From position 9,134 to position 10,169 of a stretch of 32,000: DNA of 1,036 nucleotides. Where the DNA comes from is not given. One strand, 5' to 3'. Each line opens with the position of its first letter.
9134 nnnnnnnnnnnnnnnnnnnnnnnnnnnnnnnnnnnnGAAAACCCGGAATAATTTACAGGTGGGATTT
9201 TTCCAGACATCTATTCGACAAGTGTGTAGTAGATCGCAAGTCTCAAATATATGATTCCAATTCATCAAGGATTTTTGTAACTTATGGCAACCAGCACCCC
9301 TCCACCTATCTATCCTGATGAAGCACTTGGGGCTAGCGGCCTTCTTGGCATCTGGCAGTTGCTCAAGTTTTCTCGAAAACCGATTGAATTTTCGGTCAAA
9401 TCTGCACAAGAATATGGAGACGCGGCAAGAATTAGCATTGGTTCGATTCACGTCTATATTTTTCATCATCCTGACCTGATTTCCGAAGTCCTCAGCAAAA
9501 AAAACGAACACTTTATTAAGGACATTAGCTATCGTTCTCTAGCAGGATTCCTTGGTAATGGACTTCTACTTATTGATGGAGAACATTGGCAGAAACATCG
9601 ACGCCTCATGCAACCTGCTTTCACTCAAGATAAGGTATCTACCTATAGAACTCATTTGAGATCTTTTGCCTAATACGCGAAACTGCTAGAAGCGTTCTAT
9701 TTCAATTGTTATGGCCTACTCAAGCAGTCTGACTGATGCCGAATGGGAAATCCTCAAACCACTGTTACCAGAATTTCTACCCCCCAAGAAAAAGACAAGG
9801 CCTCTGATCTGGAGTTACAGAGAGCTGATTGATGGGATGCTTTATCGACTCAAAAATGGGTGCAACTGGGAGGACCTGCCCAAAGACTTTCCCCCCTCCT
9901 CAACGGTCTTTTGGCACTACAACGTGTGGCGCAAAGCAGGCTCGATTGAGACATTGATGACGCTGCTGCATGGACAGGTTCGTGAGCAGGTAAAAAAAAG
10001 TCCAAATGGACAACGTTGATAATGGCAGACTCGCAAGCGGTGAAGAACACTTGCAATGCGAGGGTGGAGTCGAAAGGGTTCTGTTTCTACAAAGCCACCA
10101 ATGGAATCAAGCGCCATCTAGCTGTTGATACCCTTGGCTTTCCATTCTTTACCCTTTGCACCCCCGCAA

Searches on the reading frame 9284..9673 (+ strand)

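Call 11: search_protein_families(library=pfam, proteins=[window:9284-9673:+])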
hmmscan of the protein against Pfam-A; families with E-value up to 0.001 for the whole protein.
window:9284-9673:+ (129 aa): 1 family
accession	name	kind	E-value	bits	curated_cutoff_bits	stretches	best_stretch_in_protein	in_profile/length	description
PF00067.27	p450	-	1.2e-14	54.5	22.8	1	21-120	10-113/462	Cytochrome P450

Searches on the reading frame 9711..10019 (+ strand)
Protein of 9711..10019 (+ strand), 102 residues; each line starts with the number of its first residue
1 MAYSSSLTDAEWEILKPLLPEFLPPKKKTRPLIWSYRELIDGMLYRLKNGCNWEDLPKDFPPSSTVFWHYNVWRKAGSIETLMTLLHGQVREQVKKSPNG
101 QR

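Call 11: search_protein_families(library=pfam, proteins=[window:9711-10019:+])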
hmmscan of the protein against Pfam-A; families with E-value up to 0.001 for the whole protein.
window:9711-10019:+ (102 aa): 1 family
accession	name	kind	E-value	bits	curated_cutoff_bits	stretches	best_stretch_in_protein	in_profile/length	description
PF13340.11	DUF4096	-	2.8e-24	85.6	34.3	1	7-82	1-75/76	Putative transposase of IS4/5 family (DUF4096)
